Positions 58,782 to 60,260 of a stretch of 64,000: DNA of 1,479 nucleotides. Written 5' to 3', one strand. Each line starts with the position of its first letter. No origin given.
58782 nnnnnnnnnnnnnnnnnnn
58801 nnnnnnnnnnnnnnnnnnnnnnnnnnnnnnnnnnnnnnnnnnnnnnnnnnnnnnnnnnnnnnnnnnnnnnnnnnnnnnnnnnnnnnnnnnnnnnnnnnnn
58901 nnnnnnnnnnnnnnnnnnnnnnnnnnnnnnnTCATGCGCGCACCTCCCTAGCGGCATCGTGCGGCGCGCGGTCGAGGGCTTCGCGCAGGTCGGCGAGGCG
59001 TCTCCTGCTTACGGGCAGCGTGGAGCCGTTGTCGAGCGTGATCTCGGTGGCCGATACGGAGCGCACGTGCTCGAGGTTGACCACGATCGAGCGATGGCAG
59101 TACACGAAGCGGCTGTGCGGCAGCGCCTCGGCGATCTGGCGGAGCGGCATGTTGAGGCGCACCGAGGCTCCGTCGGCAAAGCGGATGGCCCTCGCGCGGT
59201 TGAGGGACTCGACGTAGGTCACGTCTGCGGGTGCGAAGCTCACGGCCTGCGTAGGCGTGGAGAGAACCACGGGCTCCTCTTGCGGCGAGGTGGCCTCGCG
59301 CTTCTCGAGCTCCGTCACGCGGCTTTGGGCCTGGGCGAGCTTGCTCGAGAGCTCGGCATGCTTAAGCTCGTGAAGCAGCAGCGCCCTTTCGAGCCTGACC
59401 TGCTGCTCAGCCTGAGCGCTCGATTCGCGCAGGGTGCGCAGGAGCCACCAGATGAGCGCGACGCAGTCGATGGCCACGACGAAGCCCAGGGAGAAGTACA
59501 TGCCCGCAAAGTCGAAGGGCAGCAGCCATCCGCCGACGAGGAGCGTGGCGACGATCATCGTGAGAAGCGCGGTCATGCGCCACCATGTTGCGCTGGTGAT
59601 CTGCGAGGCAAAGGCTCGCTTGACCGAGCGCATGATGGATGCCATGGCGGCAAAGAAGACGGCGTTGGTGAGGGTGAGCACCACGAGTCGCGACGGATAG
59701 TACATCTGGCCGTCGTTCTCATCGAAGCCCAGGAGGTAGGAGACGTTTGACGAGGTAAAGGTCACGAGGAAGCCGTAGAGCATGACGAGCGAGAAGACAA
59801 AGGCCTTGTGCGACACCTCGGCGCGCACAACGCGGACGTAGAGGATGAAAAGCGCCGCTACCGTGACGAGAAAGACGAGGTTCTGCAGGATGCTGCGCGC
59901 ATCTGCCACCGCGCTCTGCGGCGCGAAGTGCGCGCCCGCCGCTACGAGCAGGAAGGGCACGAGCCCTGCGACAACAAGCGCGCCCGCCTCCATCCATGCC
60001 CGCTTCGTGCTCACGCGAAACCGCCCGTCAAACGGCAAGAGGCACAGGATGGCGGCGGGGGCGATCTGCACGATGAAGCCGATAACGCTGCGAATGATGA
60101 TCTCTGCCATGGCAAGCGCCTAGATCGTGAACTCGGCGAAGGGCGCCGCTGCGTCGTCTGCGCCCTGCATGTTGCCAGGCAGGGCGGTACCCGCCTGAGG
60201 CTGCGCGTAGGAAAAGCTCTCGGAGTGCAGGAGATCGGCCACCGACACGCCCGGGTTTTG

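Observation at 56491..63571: Shango-like TerB / DUF2791 ATPase / Lhr-helicase operon carrying an embedded polytopic-membrane LytTR gene: candidate undescribed four-gene defence architecture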

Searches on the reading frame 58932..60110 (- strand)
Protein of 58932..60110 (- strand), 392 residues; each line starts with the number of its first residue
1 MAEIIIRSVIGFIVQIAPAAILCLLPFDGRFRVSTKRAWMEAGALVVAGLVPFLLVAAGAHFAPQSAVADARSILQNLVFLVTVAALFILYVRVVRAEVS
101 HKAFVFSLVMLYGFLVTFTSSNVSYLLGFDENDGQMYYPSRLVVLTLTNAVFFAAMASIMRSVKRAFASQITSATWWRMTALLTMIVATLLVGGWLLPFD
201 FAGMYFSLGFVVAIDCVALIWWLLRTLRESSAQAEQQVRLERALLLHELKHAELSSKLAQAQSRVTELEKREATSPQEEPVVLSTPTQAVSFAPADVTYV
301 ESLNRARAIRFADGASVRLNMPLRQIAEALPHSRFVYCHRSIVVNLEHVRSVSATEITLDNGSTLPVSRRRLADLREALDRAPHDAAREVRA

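Call 3: search_protein_families(library=pfam, proteins=[window:58932-60110:-], max_evalue=0.01)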
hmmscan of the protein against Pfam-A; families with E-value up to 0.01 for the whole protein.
window:58932-60110:- (392 aa): 1 family
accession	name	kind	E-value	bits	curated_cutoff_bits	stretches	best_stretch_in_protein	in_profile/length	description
PF04397.21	LytTR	-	2.7e-18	66.4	22.6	1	292-379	6-97/98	LytTr DNA-binding domain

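Call 4: search_protein_families(library=padloc, proteins=[window:58932-60110:-], max_evalue=0.01)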
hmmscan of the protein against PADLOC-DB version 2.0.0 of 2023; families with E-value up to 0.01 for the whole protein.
window:58932-60110:- (392 aa): 0 families

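Call 5: search_protein_families(library=ncbifam, proteins=[window:58932-60110:-], max_evalue=0.01)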
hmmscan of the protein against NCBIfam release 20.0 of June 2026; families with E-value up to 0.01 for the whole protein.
window:58932-60110:- (392 aa): 2 families
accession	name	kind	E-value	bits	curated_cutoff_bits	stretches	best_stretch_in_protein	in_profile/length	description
NF008677.0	PRK11697.1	equivalog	2.3e-07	30.4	246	1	246-379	100-235/238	two-component system response regulator BtsR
NF046049.1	quorum_RR_AgrA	equivalog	0.0081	15.7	400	0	279-357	141-218/238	quorum-sensing response regulator AgrA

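Call 10: find_homologous_proteins(query=window:58932-60110:-, max_evalue=0.001)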
Query window:58932-60110:- (392 aa): 33 proteins with E <= 0.001 among 8000 candidates.
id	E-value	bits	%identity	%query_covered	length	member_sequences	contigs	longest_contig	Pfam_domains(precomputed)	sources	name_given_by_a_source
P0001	3.3e-236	801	96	100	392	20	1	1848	PF04397.22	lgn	-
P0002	1.1e-150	520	64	97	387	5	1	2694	PF04397.22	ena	-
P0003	2.2e-149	515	63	97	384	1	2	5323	PF04397.22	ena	-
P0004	1.3e-148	513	62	97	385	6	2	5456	PF04397.22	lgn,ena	-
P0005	8.7e-148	510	63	97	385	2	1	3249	PF04397.22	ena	-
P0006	1.9e-147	509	64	97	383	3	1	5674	PF04397.22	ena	-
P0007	2.4e-146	505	85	71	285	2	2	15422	-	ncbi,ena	-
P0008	5.1e-143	495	60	97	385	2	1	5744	PF04397.22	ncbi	-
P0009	1.4e-141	490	60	97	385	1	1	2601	PF04397.22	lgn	-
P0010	2.6e-141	489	60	97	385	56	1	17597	PF04397.22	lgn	-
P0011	3.0e-127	443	54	97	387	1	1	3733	PF04397.22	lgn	-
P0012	2.1e-125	437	56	97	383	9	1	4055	PF04397.22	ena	-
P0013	3.4e-124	433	60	88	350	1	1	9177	PF04397.22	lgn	-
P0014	3.7e-120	419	54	97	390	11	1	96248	PF04397.22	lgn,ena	-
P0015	2.9e-118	413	53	97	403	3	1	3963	PF04397.22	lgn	-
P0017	2.1e-107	377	47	97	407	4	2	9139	PF04397.22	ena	-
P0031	2.7e-57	213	38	95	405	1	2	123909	PF04397.22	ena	-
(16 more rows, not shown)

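Call 14: find_related_loci(query=A1, collection=genome_contigs, flank=8000)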
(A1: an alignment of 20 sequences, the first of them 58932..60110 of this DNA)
Query A1 (392 aa) in genome_contigs; peptide patterns used: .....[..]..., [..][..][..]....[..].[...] (x = any residue, [..] = any of these).
31 stretches matched a pattern; 10 encode a relative of the query (tblastn E <= 1e-3); 10 distinct loci.
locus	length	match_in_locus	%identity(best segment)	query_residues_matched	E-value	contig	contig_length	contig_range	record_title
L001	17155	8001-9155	51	4-381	2e-118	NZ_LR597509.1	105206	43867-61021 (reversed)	Enorma burkinafasonensis strain Marseille-P9525, whole genome shotgun sequence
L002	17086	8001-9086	47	1-388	2e-104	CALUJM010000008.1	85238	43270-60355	MAG: uncultured Atopobiaceae bacterium isolate BRZ_MD__bin10 genome assembly, contig: BRZ_MD__NODE_319_length_85238_cov_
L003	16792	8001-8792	61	111-379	9e-104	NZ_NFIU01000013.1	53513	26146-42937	Olsenella sp. An290 An290_contig_13, whole genome shotgun sequence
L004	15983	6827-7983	49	4-365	2e-91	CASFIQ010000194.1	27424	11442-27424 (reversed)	uncultured Collinsella sp. isolate CO.O24.metabat-bins.274 genome assembly, contig: CO.O24.metabat-bins.274.fa_k141_2068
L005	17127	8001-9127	56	5-379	2e-107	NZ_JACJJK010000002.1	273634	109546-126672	Olsenella uli strain An820 An820_NODE_2_length_273634_cov_114.692, whole genome shotgun sequence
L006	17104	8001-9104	39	8-377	4e-74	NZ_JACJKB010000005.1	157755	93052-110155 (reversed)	Collinsella tanakaei strain An791 An791_contig-115_4, whole genome shotgun sequence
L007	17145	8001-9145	63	1-381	1e-128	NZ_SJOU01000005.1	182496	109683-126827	Olsenella sp. SW781 5, whole genome shotgun sequence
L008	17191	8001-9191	40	6-392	7e-84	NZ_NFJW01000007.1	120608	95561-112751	Collinsella sp. An2 An2_contig_7, whole genome shotgun sequence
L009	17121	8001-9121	30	8-382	2e-59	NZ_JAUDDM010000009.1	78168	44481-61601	Collinsella tanakaei strain 50_SSukc10 50_SSukc10_scaffold_9, whole genome shotgun sequence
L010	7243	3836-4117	50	287-380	2e-22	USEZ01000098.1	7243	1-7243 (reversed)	uncultured Slackia sp. isolate UMGS1653 genome assembly, contig: NODE_4735_length_7243_cov_3.584864, whole genome shotgu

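Call 16: find_encoding_contigs(protein=P0031, flank=8000, max_places=3)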
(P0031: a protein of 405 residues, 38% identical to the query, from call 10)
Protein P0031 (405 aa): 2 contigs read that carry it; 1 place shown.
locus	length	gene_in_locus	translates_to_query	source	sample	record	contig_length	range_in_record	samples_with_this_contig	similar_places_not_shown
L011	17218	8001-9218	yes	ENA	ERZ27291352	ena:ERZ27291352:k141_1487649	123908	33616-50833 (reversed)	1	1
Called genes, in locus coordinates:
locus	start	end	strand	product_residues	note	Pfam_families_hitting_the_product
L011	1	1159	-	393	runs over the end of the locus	PF14697:Fer4_21 (weak), PF00037:Fer4 (weak), PF12797:Fer4_2 (faint), PF12837:Fer4_6 (faint), PF12838:Fer4_7 (weak), PF13187:Fer4_9 (weak)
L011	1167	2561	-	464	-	PF01593:Amino_oxidase (faint)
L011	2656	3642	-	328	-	-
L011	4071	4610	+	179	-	PF00440:TetR_N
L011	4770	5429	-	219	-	PF09335:VTT_dom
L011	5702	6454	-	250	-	PF00072:Response_reg, PF00486:Trans_reg_C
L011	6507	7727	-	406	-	PF00672:HAMP (weak), PF00512:HisKA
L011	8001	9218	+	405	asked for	PF04397:LytTR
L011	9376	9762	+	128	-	PF02537:CRCB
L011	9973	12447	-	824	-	PF00112:Peptidase_C1, PF18560:Lectin_like, PF00395:SLH (weak)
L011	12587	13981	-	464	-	PF02127:Peptidase_M18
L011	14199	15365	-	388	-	PF12698:ABC2_membrane_3, PF12051:DUF3533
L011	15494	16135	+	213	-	PF00440:TetR_N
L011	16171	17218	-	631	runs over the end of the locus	PF02518:HATPase_c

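Call 17: find_encoding_contigs(protein=P0014, flank=8000, max_places=3)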
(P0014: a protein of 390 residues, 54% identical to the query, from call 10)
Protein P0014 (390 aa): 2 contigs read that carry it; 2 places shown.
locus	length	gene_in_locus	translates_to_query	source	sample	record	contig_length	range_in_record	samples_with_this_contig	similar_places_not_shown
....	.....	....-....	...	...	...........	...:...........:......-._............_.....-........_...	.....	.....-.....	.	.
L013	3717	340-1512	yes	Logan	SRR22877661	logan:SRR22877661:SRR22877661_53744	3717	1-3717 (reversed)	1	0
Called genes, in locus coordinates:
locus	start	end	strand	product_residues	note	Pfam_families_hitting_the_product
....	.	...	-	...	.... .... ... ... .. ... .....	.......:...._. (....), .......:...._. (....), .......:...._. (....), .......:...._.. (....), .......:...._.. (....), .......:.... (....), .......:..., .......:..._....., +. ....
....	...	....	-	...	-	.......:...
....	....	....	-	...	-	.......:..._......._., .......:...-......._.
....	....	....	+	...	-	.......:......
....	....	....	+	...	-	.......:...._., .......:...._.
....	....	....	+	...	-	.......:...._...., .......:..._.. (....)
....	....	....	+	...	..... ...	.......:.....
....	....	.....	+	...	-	-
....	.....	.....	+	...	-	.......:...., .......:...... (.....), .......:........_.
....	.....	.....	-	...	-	-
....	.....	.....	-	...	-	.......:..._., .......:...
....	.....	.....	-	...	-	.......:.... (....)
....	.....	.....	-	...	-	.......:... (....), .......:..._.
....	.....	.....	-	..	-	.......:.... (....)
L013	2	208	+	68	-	?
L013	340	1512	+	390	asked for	PF04397:LytTR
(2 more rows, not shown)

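Call 18: find_encoding_contigs(protein=P0010, flank=8000, max_places=3)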
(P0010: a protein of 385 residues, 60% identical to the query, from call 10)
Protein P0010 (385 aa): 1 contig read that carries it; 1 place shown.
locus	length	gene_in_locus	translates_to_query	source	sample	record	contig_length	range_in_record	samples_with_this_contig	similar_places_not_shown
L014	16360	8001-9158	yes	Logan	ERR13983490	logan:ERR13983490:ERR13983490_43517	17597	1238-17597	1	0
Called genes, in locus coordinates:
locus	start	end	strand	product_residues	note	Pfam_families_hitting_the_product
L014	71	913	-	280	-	-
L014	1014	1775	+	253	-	PF03883:H2O2_YaaD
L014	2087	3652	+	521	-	PF13208:TerB_N, PF15615:TerB_C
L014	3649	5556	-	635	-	PF00149:Metallophos, PF02872:5_nucleotid_C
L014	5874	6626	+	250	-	PF04397:LytTR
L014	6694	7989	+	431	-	PF10923:BrxC_BrxD, PF13191:AAA_16 (weak), PF13401:AAA_22 (faint)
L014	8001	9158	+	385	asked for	PF04397:LytTR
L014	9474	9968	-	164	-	PF13470:PIN_3, PF01850:PIN (faint)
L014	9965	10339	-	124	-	-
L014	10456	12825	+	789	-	PF00270:DEAD, PF00271:Helicase_C, PF22590:Cas3-like_C_2 (weak)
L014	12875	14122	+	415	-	PF07804:HipA_C (weak), PF20613:HipA_2 (weak)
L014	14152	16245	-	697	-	PF02810:SEC-C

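Call 27: find_related_loci(query=A1, collection=metagenome_contigs, flank=8000)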
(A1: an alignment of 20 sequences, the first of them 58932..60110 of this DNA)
Query A1 (392 aa) in metagenome_contigs; peptide patterns used: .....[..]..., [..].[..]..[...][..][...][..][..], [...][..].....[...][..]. (x = any residue, [..] = any of these).
362 stretches matched a pattern; 4 encode a relative of the query (tblastn E <= 1e-3); 3 distinct loci.
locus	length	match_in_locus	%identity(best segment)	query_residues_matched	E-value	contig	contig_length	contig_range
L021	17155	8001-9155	63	1-382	5e-152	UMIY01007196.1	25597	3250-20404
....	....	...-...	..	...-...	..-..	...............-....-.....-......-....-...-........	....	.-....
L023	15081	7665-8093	26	234-379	2e-10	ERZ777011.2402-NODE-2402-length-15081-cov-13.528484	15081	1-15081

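Call 28: find_encoding_contigs(protein=P0017, flank=8000, max_places=2)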
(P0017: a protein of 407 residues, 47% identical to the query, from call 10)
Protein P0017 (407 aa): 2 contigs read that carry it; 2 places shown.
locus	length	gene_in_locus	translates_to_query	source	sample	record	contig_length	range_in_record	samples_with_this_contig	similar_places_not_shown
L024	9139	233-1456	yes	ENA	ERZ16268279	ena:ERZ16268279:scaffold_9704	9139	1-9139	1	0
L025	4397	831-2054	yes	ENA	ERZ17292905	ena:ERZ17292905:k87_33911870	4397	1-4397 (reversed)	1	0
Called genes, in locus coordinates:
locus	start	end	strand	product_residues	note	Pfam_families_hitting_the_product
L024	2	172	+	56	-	?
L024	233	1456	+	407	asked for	PF04397:LytTR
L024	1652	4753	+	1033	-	-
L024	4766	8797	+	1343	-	PF18657:YDG, PF00395:SLH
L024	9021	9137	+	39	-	?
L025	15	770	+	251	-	PF02361:CbiQ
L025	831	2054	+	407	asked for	PF04397:LytTR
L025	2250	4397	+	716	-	?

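Call 34: predict_structure(alignment_id=A1)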
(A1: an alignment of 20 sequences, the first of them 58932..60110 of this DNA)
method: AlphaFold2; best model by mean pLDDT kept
length: 392 residues; sequences in the alignment: 20
mean_pLDDT: 80.8   pTM: 0.53
mean pLDDT of the five models: 80.8, 79.5, 79.3, 77.4, 77.4
residues with pLDDT >= 90: 45; 70-90: 296; 50-70: 37; < 50: 14
segments of 3 or more residues with pLDDT < 50: 62-64, 384-392
pLDDT, mean of each block of 10 residues (from residue 1): 82 86 83 84 86 78 57 79 85 85 87 84 75 67 85 87 81 83 84 64 70 80 80 86 93 92 83 58 83 88 84 87 88 88 90 87 87 85 49 35
secondary structure, 60 per line:
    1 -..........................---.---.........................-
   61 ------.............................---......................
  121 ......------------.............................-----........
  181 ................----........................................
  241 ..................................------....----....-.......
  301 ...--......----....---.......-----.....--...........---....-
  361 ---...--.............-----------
elements in order: H2-27 H35-59 H67-94 H99-126 H139-167 H173-196 H201-274 E281-284 E289-292 E297-303 E306-311 E316-319 H323-329 E335-339 E342-345 E349-352 E356-359 E364-366 H369-381

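Call 43: fold_search(model_id=the predicted structure, library=pdb)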
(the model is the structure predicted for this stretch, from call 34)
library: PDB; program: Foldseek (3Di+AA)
matches with E <= 10: 462; with E <= 0.001: 13
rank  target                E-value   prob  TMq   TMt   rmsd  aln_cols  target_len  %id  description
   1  3d6w_B                5.7e-08  1.00  0.23  0.76   3.6       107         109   24  LytTr DNA-binding domain of putative methyl-accepting/DNA response regulator from Bacillus cereus. (released 2008-07-15)
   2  3d6w_A                2.0e-07  1.00  0.23  0.78   3.5       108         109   24  LytTr DNA-binding domain of putative methyl-accepting/DNA response regulator from Bacillus cereus. (released 2008-07-15)
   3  4cbv_A                7.7e-06  1.00  0.25  0.37   3.9       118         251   18  X-ray structure of full-length ComE from Streptococcus pneumoniae. (released 2014-02-12)
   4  4cbv_C                8.6e-06  1.00  0.25  0.37   3.5       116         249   18  X-ray structure of full-length ComE from Streptococcus pneumoniae. (released 2014-02-12)
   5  4xqj_A                9.1e-06  1.00  0.22  0.81   2.1       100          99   21  Crystal structure of AgrA LytTR domain in complex with promoters (released 2016-04-06)
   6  4cbv_E                9.1e-06  1.00  0.24  0.36   3.6       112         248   19  X-ray structure of full-length ComE from Streptococcus pneumoniae. (released 2014-02-12)
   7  4xqj_D                9.6e-06  1.00  0.22  0.82   2.0       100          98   21  Crystal structure of AgrA LytTR domain in complex with promoters (released 2016-04-06)
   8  4xqn_A                1.0e-05  1.00  0.22  0.82   2.1        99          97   21  Crystal structure of AgrA LytTR domain in complex with promoters (released 2016-04-06)
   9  4g4k_B                1.0e-05  1.00  0.22  0.80   2.1       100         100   20  Structure of the Staphylococcus aureus AgrA LytTR Domain (released 2012-12-19)
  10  4g4k_A                2.7e-05  1.00  0.22  0.82   2.1       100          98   21  Structure of the Staphylococcus aureus AgrA LytTR Domain (released 2012-12-19)
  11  3bs1_A                3.4e-05  1.00  0.23  0.79   3.0       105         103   20  Structure of the Staphylococcus aureus AgrA LytTR Domain Bound to DNA Reveals a Beta Fold with a Novel Mode of Binding (released 2008-04-08)
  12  4cbv_D                3.8e-05  1.00  0.25  0.37   8.3       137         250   16  X-ray structure of full-length ComE from Streptococcus pneumoniae. (released 2014-02-12)
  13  4cbv_F                8.6e-05  1.00  0.24  0.35   8.5       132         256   17  X-ray structure of full-length ComE from Streptococcus pneumoniae. (released 2014-02-12)
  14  7knt_R                4.1e-01  0.30  0.21  0.24  15.6       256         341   10  CryoEM structure of the apo-CGRP receptor in a detergent micelle (released 2021-02-24)
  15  1wd1_A                4.5e-01  0.57  0.10  0.40   5.5        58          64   10  Crystal structures of the hyperthermophilic chromosomal protein Sac7d in complex with DNA decamers (released 2004-08-03)
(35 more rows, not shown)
